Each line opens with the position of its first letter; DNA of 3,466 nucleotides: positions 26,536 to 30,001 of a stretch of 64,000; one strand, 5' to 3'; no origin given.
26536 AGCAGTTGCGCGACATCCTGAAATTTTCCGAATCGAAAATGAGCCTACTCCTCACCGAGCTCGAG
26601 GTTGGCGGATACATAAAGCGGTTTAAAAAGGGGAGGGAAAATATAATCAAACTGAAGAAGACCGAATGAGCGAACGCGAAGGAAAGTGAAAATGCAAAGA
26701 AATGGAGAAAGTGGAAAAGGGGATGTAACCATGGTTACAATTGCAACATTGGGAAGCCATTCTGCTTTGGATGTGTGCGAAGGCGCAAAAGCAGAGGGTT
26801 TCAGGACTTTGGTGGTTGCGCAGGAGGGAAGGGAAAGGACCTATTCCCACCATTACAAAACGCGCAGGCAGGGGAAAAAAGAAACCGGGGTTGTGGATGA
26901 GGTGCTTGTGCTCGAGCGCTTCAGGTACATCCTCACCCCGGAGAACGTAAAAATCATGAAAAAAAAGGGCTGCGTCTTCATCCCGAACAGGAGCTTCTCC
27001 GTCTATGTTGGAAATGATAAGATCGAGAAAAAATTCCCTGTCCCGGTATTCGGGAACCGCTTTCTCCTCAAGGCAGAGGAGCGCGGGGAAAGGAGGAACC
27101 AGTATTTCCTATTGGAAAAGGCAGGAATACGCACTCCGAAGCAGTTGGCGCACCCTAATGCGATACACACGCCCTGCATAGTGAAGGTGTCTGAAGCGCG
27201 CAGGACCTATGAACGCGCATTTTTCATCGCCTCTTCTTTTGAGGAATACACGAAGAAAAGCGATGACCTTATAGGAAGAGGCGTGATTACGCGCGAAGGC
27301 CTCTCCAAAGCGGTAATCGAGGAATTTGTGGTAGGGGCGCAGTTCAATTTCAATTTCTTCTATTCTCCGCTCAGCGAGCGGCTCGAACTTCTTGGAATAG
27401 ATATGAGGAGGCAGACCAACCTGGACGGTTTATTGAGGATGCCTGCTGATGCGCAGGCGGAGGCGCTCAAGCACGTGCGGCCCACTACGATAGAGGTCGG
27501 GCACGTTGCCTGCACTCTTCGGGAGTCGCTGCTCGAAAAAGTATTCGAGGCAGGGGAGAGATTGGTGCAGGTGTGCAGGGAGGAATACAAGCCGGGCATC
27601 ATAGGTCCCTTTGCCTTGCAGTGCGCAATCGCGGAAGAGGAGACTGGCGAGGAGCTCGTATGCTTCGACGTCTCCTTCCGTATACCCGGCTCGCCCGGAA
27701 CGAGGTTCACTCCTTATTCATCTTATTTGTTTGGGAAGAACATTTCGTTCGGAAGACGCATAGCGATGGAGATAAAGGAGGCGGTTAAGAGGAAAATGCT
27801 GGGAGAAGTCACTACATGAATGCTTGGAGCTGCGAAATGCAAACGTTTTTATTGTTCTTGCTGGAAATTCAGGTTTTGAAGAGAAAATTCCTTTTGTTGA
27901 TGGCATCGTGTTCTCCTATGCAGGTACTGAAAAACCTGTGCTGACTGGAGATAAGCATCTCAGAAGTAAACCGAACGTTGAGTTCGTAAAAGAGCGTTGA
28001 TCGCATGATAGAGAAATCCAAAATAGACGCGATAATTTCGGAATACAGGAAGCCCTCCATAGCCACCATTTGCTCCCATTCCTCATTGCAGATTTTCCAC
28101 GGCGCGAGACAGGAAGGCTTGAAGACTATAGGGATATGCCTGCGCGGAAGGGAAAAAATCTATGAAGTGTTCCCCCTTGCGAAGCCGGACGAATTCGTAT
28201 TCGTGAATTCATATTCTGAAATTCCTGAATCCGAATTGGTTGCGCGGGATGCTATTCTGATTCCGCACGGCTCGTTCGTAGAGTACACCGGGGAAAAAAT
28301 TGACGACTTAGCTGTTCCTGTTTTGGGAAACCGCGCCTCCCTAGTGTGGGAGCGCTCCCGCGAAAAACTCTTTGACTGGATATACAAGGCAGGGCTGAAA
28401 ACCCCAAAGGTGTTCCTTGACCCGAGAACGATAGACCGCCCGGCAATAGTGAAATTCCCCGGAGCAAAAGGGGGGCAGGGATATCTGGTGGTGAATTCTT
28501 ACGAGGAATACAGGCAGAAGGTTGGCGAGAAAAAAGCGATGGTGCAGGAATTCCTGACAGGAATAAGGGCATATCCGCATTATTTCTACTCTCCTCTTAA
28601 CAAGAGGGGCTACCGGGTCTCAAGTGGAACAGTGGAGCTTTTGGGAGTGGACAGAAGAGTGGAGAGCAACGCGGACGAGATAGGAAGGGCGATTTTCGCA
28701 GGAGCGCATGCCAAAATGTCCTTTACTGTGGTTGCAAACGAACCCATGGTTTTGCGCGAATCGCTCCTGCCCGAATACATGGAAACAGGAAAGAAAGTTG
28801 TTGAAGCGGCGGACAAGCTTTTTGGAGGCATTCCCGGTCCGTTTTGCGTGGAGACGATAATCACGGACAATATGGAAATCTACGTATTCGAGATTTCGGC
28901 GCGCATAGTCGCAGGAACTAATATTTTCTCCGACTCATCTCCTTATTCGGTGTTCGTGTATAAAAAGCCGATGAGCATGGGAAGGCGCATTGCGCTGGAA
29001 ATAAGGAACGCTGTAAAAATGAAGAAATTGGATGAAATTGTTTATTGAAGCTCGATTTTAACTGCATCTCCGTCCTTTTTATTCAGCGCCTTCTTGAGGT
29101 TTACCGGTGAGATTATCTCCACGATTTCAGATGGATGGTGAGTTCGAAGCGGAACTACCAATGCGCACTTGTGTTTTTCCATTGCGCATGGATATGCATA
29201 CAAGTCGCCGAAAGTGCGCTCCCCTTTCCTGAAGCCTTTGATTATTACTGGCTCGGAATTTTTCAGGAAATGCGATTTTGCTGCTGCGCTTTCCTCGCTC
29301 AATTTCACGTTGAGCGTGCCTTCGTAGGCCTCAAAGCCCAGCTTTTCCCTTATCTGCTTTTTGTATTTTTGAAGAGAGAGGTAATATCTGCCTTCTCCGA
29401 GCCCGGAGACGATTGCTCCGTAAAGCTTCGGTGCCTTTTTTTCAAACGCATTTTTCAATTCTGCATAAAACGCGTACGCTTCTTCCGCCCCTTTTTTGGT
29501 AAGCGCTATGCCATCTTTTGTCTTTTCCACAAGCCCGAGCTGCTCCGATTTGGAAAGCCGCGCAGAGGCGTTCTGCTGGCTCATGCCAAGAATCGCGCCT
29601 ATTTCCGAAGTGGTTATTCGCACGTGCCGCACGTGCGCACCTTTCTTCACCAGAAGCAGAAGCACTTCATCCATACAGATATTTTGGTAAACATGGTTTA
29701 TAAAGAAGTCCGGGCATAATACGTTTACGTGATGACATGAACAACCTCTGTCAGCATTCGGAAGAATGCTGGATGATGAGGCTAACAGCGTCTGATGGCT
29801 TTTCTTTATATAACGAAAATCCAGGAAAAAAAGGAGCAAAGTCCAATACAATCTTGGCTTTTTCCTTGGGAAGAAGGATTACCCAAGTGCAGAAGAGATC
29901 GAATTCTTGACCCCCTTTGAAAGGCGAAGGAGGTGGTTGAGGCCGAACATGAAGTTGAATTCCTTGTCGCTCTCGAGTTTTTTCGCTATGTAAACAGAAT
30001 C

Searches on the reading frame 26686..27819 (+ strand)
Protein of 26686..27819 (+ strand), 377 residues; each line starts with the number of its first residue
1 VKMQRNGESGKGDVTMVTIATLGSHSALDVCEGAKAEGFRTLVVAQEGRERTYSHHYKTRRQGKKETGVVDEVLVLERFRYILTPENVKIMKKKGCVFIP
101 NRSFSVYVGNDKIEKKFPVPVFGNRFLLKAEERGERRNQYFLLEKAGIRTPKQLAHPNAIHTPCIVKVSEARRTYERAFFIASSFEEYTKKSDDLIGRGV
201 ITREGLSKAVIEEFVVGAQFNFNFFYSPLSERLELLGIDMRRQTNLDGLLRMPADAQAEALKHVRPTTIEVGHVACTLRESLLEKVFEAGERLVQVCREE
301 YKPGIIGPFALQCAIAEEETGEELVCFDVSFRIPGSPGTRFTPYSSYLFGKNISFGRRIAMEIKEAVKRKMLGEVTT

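Call 3: search_protein_families(library=pfam, proteins=[window:26686-27819:+], max_evalue=0.01)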
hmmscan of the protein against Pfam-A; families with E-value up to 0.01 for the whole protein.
window:26686-27819:+ (377 aa): 2 families
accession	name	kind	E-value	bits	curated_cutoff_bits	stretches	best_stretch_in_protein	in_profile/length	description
PF06973.17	DUF1297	-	1.4e-67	227.3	23.8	1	187-377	1-188/188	Domain of unknown function (DUF1297)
PF06849.18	DUF1246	-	7.3e-41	139.4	25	1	19-153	1-121/122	Protein of unknown function (DUF1246)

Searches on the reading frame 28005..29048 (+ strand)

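Call 3: search_protein_families(library=pfam, proteins=[window:28005-29048:+], max_evalue=0.01)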
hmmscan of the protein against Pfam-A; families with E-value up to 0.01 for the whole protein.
window:28005-29048:+ (347 aa): 3 families
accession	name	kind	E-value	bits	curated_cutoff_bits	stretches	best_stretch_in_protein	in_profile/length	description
PF06973.17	DUF1297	-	7.8e-56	189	23.8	1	175-346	20-187/188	Domain of unknown function (DUF1297)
PF06849.18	DUF1246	-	3.7e-37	127.5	25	1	19-137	1-122/122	Protein of unknown function (DUF1246)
PF02655.19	ATP-grasp_3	-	0.00022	21.8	23.2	0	121-187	6-72/160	ATP-grasp domain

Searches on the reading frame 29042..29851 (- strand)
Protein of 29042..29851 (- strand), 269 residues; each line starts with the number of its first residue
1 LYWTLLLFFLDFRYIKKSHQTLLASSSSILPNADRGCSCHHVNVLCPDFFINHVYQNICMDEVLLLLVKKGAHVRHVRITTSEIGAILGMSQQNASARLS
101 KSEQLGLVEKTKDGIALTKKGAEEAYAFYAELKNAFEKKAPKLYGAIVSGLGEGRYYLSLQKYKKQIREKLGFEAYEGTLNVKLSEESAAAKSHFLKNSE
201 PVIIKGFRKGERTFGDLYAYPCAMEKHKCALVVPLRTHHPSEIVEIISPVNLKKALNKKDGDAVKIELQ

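Call 3: search_protein_families(library=pfam, proteins=[window:29042-29851:-], max_evalue=0.01)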
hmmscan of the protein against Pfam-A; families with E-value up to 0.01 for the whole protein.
window:29042-29851:- (269 aa): 3 families
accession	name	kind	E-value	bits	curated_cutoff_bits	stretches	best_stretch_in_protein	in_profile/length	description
PF01982.22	CTP-dep_RFKase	-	1.7e-41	141.4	25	1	147-267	1-120/121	Domain of unknown function DUF120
PF12802.13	MarR_2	-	2.8e-05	24.6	27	1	78-113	19-55/61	MarR family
PF13545.12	HTH_Crp_2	-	0.00063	20.1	27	1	64-117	7-61/70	Crp-like helix-turn-helix domain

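Call 4: search_protein_families(library=ncbifam, proteins=[window:29042-29851:-], max_evalue=0.01)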
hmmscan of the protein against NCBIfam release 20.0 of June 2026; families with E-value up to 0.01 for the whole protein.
window:29042-29851:- (269 aa): 3 families
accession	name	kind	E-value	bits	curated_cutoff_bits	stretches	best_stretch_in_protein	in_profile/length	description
NF010762.0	PRK14165.1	equivalog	1.6e-55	187.9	279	1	67-268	11-217/224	winged helix-turn-helix domain-containing protein/riboflavin kinase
NF040694.1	ribK_Meth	equivalog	1.3e-34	118.9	168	1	142-267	2-126/127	CTP-dependent riboflavin kinase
NF033788.1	HTH_metalloreg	subfamily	0.0011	18.7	55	1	78-114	25-61/77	metalloregulator ArsR/SmtB family transcription factor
